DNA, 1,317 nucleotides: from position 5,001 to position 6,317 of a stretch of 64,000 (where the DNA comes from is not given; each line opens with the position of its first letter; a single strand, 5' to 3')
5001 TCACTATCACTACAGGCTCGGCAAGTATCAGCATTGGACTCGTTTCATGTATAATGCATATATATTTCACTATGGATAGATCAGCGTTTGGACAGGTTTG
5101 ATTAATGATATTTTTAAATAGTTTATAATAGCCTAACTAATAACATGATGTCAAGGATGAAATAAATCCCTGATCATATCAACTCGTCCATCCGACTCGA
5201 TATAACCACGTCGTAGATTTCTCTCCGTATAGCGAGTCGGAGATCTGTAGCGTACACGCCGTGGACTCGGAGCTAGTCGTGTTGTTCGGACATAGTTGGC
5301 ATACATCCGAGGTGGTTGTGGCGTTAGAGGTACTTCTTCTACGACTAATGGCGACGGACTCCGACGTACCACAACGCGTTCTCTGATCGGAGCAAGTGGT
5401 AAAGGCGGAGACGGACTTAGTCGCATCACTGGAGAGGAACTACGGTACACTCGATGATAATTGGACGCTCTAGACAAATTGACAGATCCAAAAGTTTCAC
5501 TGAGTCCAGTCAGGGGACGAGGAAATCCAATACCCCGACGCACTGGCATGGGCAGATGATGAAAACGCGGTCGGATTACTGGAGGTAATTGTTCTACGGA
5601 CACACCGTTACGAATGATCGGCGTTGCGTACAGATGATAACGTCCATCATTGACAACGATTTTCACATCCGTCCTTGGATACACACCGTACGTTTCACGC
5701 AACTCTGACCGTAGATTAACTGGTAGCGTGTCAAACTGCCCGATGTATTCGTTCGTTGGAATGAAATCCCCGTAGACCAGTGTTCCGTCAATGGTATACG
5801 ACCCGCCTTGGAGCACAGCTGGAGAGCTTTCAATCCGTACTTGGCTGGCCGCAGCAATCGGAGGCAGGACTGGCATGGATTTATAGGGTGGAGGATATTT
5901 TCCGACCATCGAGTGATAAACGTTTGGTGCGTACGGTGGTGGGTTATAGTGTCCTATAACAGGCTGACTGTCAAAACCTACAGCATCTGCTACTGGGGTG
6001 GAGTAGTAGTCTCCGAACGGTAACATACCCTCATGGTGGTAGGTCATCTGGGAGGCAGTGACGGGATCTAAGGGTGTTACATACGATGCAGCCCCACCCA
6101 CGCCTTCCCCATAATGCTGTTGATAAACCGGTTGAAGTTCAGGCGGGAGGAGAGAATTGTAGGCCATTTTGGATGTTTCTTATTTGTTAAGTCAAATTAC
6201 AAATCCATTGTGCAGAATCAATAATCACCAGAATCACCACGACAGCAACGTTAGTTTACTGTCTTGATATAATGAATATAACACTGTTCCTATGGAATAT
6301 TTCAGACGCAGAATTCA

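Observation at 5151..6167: Intronless GC-rich ORF encoding a Cys/Trp-free, PPxY-motif, Pro/Tyr/Arg-rich protein with no recognisable homology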

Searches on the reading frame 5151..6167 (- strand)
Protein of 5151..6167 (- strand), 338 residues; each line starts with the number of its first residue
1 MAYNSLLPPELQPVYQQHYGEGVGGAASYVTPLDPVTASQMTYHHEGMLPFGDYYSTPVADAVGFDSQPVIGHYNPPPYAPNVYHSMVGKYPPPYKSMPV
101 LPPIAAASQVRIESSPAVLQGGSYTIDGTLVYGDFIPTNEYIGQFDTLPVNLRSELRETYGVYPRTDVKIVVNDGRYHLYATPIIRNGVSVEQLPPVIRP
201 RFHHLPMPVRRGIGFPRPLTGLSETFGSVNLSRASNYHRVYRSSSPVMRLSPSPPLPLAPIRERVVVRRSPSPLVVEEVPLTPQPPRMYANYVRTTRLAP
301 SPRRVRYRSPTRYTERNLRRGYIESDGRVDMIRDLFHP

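Call 3: search_protein_families(library=pfam, proteins=[window:5151-6167:-], max_evalue=1)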
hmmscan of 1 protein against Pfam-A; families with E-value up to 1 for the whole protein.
window:5151-6167:- (338 aa): 0 families

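Call 4: find_homologous_proteins(query=window:5154-6167:-)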
Query window:5154-6167:- (338 aa): 2 proteins with E <= 0.001 among 2502 candidates.
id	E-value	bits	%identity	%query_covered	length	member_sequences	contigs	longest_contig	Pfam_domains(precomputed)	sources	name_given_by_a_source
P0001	3.5e-222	755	100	100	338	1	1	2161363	-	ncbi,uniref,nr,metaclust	ncbi:hypothetical protein LOTGIDRAFT_164164 [Lottia gigantea]|uniref:Uncharacterized protein n=1 Tax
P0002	7.2e-76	274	47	97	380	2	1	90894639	-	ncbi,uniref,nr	ncbi:uncharacterized protein LOC126814330 [Patella vulgata]|uniref:uncharacterized protein LOC126814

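Call 6: find_encoding_contigs(protein=P0002, flank=10000, max_places=3)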
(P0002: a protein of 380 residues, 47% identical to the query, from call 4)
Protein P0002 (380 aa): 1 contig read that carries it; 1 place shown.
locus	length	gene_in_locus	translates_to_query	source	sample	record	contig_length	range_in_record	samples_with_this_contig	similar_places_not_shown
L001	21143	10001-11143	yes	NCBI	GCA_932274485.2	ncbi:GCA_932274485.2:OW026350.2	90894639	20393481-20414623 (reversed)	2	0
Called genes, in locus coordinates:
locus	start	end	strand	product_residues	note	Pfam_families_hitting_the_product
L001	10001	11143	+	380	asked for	-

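Call 15: search_protein_representatives(alignment_id=A1)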
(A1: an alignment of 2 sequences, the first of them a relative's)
Query: 2 sequences, 399 profile positions. Proteins with E-value up to 0.001 (for the whole library): 28; up to 1e-10: 4; up to 1e-30: 2. The best 28 are listed.
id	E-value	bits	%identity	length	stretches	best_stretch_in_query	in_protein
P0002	1.9e-230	781.5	-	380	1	1-396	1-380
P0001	9.2e-190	647.5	-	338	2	92-399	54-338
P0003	4.7e-14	68.9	-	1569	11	9-83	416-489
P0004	1.6e-12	63.9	-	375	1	130-237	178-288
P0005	4.3e-10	55.9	-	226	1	106-232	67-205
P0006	3.6e-09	52.9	-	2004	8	230-297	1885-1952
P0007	1.1e-08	51.2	-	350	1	45-230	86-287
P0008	1.9e-08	50.5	-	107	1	165-230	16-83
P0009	6.5e-08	48.7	-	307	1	130-236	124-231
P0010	3.3e-07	46.4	-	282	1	99-232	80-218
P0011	4.3e-07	46.0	-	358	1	107-248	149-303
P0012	4.9e-07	45.8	-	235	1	133-231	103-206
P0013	8.9e-07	45.0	-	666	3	177-254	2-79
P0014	1.2e-06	44.6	-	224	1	140-232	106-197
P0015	2.5e-06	43.5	-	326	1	78-231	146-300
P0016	6.4e-06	42.2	-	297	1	156-242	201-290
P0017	1.9e-05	40.6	-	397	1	168-234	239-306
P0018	7.4e-05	38.7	-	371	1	168-234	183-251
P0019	8.0e-05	38.5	-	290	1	107-233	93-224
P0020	9.7e-05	38.3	-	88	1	168-233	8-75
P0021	1.6e-04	37.6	-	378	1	166-243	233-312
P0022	1.7e-04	37.5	-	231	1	106-235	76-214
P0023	1.9e-04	37.3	-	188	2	156-227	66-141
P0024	4.5e-04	36.1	-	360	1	110-236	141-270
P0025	5.2e-04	35.9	-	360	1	169-269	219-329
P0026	5.5e-04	35.8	-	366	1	116-230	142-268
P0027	7.0e-04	35.4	-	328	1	164-235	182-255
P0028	7.7e-04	35.3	-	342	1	160-230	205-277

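Call 17: list_cluster_members(proteins=[P0004, P0005, P0007, P0009, P0010, P0011, P0015, P0017, P0024, P0026])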
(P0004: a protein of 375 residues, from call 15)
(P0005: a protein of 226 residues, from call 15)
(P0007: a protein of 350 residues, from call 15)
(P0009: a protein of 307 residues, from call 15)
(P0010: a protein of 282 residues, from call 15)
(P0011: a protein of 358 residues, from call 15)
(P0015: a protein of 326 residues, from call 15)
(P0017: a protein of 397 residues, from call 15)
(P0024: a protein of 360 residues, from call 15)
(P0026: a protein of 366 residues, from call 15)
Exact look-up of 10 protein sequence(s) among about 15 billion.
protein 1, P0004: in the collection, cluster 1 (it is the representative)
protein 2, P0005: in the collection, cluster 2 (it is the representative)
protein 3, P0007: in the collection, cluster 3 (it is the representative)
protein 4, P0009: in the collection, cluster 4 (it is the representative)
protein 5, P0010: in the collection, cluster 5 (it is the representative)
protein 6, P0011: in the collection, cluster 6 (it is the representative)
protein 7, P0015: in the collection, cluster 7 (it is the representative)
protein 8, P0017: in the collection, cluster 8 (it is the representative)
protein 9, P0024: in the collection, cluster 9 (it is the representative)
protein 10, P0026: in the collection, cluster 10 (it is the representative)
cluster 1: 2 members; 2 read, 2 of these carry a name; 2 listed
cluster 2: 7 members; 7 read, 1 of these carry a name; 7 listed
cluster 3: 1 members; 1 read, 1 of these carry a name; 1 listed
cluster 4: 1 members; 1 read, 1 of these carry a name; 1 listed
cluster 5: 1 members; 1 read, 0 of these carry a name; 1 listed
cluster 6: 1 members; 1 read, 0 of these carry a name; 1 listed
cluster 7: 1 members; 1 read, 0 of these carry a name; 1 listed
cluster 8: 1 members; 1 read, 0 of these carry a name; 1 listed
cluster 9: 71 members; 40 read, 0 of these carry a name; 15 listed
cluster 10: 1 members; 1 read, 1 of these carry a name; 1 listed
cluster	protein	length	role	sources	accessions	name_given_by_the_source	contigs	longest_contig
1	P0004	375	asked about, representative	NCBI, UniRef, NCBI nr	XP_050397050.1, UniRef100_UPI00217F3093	uncharacterized protein LOC126815447 [Patella vulgata] | uncharacterized protein LOC126815447 n=1 Tax=Patella vulgata TaxID=6465 ...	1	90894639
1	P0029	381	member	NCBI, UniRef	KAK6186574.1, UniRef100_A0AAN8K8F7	hypothetical protein SNE40_008588 [Patella caerulea] | Uncharacterized protein n=1 Tax=Patella caerulea TaxID=87958 RepID=A0AAN8K8F7_PATCE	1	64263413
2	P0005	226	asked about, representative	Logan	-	-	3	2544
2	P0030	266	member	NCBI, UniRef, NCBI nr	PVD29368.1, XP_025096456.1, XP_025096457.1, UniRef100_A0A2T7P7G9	hypothetical protein C0Q70_08619 [Pomacea canaliculata] | Uncharacterized protein n=1 Tax=Pomacea canaliculata TaxID=400727 RepID=A0A2T7P7G9_POMCA | splicing factor 3A subunit 2-like [Pomacea canaliculata]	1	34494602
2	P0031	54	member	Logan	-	-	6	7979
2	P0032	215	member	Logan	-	-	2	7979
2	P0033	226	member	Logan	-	-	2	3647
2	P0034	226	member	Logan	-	-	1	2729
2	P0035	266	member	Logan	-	-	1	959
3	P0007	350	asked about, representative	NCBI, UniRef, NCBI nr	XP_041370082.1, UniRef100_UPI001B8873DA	protein transport protein SEC31-like [Gigantopelta aegis] | protein transport protein SEC31-like n=1 Tax=Gigantopelta aegis TaxID=1735272 ...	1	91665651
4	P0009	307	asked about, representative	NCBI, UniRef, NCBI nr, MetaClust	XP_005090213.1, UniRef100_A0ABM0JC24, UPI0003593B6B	uncharacterized protein LOC101851692 [Aplysia californica] | Uncharacterized protein LOC101851692 n=1 Tax=Aplysia californica TaxID=6500 ... | status=active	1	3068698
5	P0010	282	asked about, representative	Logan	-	-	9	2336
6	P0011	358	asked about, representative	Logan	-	-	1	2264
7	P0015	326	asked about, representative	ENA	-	-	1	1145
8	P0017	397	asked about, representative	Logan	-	-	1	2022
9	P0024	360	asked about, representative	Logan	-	-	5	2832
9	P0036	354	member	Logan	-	-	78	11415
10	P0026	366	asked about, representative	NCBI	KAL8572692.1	hypothetical protein ACOMHN_049821 [Nucella lapillus]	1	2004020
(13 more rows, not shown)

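Call 18: predict_structure(alignment_id=A1)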
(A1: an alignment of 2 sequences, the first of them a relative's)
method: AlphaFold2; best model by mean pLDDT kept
length: 338 residues; sequences in the alignment: 2
mean_pLDDT: 40.8   pTM: 0.22
mean pLDDT of the five models: 40.8, 39.5, 36.2, 33.6, 31.3
residues with pLDDT >= 90: 0; 70-90: 2; 50-70: 59; < 50: 277
segments of 3 or more residues with pLDDT < 50: 1-4, 22-125, 127-135, 184-338
pLDDT, mean of each block of 10 residues (from residue 1): 51 52 38 34 33 30 34 37 36 40 35 35 42 50 69 63 65 59 44 38 32 38 34 35 32 40 36 42 42 34 36 33 33 36
secondary structure, 60 per line:
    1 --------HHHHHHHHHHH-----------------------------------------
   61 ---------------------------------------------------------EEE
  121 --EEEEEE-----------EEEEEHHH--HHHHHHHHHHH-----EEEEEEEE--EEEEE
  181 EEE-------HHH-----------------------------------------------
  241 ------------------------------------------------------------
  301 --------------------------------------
elements in order: H9-19 E118-120 E123-128 E140-144 H150-160 E166-173 E176-183
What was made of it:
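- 5808..6167 (-): N-terminal region, aa 1-120: Tyr/Pro-rich, slightly acidic (pI 5.3) and predicted disordered. It contains conserved linear motifs (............, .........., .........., MPVLPPI, SSPAVLQ). AF2 pLDDT is below 50 over aa 22-125 (call 18).
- Tried and rejected: The full-length AF2 model with two sequences was poor, pLDDT 41 (call 18).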

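Call 27: find_homologous_proteins(query=A2, max_evalue=0.001)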
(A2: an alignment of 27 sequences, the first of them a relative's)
Query A2 (27 sequences) (338 aa, profile of the alignment): 8 proteins with E <= 0.001 among 7910 candidates.
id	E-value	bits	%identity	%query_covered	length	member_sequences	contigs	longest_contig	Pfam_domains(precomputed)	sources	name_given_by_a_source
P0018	4.3e-62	229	34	19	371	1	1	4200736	-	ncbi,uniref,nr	ncbi:unnamed protein product [Mytilus edulis]|uniref:Uncharacterized protein n=1 Tax=Mytilus edulis 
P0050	3.7e-55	206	32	19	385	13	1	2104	-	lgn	-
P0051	1.9e-51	194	36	19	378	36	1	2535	-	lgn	-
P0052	1.2e-50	192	35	19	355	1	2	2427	-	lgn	-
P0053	6.3e-49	186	30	19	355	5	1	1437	-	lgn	-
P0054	2.9e-47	180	32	19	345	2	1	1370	-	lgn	-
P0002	2.0e-32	132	47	97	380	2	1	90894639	-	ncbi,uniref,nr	ncbi:uncharacterized protein LOC126814330 [Patella vulgata]|uniref:uncharacterized protein LOC126814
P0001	7.5e-30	123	100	100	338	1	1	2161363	-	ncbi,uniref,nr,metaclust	ncbi:hypothetical protein LOTGIDRAFT_164164 [Lottia gigantea]|uniref:Uncharacterized protein n=1 Tax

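Call 29: list_cluster_members(proteins=[P0012, P0014, P0016, P0019, P0021, P0022, P0023, P0025, P0027, P0028])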
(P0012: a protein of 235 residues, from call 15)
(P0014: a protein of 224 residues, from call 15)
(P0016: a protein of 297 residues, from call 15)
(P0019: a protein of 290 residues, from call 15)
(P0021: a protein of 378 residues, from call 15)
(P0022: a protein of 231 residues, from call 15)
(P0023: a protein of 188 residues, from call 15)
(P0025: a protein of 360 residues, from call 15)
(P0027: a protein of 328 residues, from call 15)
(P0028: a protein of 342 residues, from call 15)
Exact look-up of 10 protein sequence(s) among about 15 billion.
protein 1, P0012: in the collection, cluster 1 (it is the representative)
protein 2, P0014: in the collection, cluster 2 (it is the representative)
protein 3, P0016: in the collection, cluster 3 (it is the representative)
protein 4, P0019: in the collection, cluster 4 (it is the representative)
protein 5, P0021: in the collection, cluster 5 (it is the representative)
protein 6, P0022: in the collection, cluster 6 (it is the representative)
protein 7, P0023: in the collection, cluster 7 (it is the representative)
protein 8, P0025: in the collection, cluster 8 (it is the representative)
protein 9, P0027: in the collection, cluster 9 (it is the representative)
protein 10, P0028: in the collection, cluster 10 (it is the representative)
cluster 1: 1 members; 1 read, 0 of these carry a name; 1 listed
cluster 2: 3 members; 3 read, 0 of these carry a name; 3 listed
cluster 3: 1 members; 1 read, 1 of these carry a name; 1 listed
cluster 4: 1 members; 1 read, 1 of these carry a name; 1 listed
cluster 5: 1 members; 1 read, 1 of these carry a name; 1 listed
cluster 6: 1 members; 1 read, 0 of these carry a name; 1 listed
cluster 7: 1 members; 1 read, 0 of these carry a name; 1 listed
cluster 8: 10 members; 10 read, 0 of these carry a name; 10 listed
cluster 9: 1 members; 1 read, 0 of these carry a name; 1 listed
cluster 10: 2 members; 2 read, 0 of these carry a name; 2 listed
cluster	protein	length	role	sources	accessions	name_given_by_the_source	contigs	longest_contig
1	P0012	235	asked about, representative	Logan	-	-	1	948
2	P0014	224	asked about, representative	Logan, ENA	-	-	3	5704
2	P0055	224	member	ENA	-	-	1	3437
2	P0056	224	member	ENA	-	-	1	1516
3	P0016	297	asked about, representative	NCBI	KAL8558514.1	hypothetical protein ACOMHN_038838 [Nucella lapillus]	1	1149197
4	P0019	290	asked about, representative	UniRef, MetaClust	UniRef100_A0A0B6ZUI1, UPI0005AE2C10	Uncharacterized protein n=1 Tax=Arion vulgaris TaxID=1028688 RepID=A0A0B6ZUI1_9EUPU | status=active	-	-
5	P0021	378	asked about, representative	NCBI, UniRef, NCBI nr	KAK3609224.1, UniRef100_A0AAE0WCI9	hypothetical protein CHS0354_035163 [Potamilus streckersoni] | Uncharacterized protein n=1 Tax=Potamilus streckersoni TaxID=2493646 ...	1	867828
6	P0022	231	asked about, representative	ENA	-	-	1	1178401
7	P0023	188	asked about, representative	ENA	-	-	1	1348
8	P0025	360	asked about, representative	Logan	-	-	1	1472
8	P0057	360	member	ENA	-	-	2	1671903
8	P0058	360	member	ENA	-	-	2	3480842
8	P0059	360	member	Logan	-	-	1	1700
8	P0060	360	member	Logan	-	-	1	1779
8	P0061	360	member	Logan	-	-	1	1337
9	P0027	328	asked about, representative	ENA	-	-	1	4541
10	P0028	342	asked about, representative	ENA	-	-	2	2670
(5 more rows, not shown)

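Call 33: search_protein_families(library=pfam, alignment_id=A2, max_evalue=0.1)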
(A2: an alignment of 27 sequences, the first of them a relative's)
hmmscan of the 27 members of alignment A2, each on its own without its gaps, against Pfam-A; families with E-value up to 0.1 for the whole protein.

A. member 1, P0001 (338 aa): 0 families

B. families by the number of members that match (of 27 scanned): 1 family
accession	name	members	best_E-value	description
PF23792.1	CD1375-like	1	0.058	CD1375-like protein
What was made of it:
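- On WW-ligand (PPxY) adaptors / late-domain proteins: No Pfam domain was found (calls 3, 33).
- On SR / RRM-type RNA-binding proteins: No RRM was found in Pfam (calls 3, 33).
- On POTRA domain proteins (UniRef label on Batillaria fragment P0008): None of the 27 members has a Pfam POTRA hit at E <= 0.1 (call 33).
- Closest known: Prion-like / Arg-rich RNA-binding scaffold proteins. Different: There is no RRM, RGG, LOTUS or other recognised domain (calls 3, 33).
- No RNA-binding domain was detected (calls 3, 33). There is no arrestin or other adaptor domain (calls 3, 33). There are no Gag, RT or integrase domains (calls 3, 33).
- Tried and rejected: Pfam on the query and on 27 family members (calls 3, 33).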

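Call 34: find_encoding_contigs(protein=P0001, flank=10000, max_places=3)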
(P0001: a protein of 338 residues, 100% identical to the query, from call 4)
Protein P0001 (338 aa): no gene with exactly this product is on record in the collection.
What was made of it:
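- Tried and rejected: The exact look-up of the Lottia protein in assemblies found no record (call 34).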

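Call 35: find_encoding_contigs(protein=P0018, flank=6000, max_places=2)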
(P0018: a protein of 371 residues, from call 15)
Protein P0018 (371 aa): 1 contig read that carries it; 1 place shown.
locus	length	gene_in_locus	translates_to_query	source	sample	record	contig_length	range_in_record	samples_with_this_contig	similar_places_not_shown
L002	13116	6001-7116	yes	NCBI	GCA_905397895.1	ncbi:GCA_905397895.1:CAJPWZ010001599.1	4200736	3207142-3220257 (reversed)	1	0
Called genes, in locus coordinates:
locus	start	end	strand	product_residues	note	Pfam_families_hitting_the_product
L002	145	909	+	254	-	-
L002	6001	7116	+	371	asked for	-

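Call 36: find_encoding_contigs(protein=P0004, flank=6000, max_places=2)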
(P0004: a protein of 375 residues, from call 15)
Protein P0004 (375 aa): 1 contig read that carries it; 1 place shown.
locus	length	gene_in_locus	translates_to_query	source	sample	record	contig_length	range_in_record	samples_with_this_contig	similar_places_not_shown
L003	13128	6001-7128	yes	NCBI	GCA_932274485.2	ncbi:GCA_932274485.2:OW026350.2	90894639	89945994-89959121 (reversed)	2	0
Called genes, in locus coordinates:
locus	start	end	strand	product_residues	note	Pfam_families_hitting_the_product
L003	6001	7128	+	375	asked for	-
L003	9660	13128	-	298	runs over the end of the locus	PF09756:DDRGK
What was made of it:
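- On Processed retrogene: All homologous loci read have intronless CDSs (calls 6, 35, 36).
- The Patella paralogue and the Mytilus homologue are also intronless (calls 35, 36).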

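Call 50: find_encoding_contigs(protein=P0051, flank=3000, max_places=6)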
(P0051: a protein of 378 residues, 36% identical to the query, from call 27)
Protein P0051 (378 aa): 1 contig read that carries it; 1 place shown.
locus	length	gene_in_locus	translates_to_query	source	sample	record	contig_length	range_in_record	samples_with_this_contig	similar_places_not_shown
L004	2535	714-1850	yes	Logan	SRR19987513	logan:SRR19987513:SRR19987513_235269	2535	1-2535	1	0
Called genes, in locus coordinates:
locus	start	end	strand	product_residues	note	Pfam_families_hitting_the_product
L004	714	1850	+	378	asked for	-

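Call 59: find_related_loci(query=P0001, collection=viral_contigs, flank=2000)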
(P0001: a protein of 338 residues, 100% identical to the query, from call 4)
Query P0001 (338 aa) in viral_contigs; peptide patterns used: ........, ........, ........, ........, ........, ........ (x = any residue, [..] = any of these).
3 stretches matched a pattern, but none encodes a relative of the query by tblastn (E <= 1e-3).
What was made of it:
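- Tried and rejected: IMG/VR scan with the protein (call 59).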
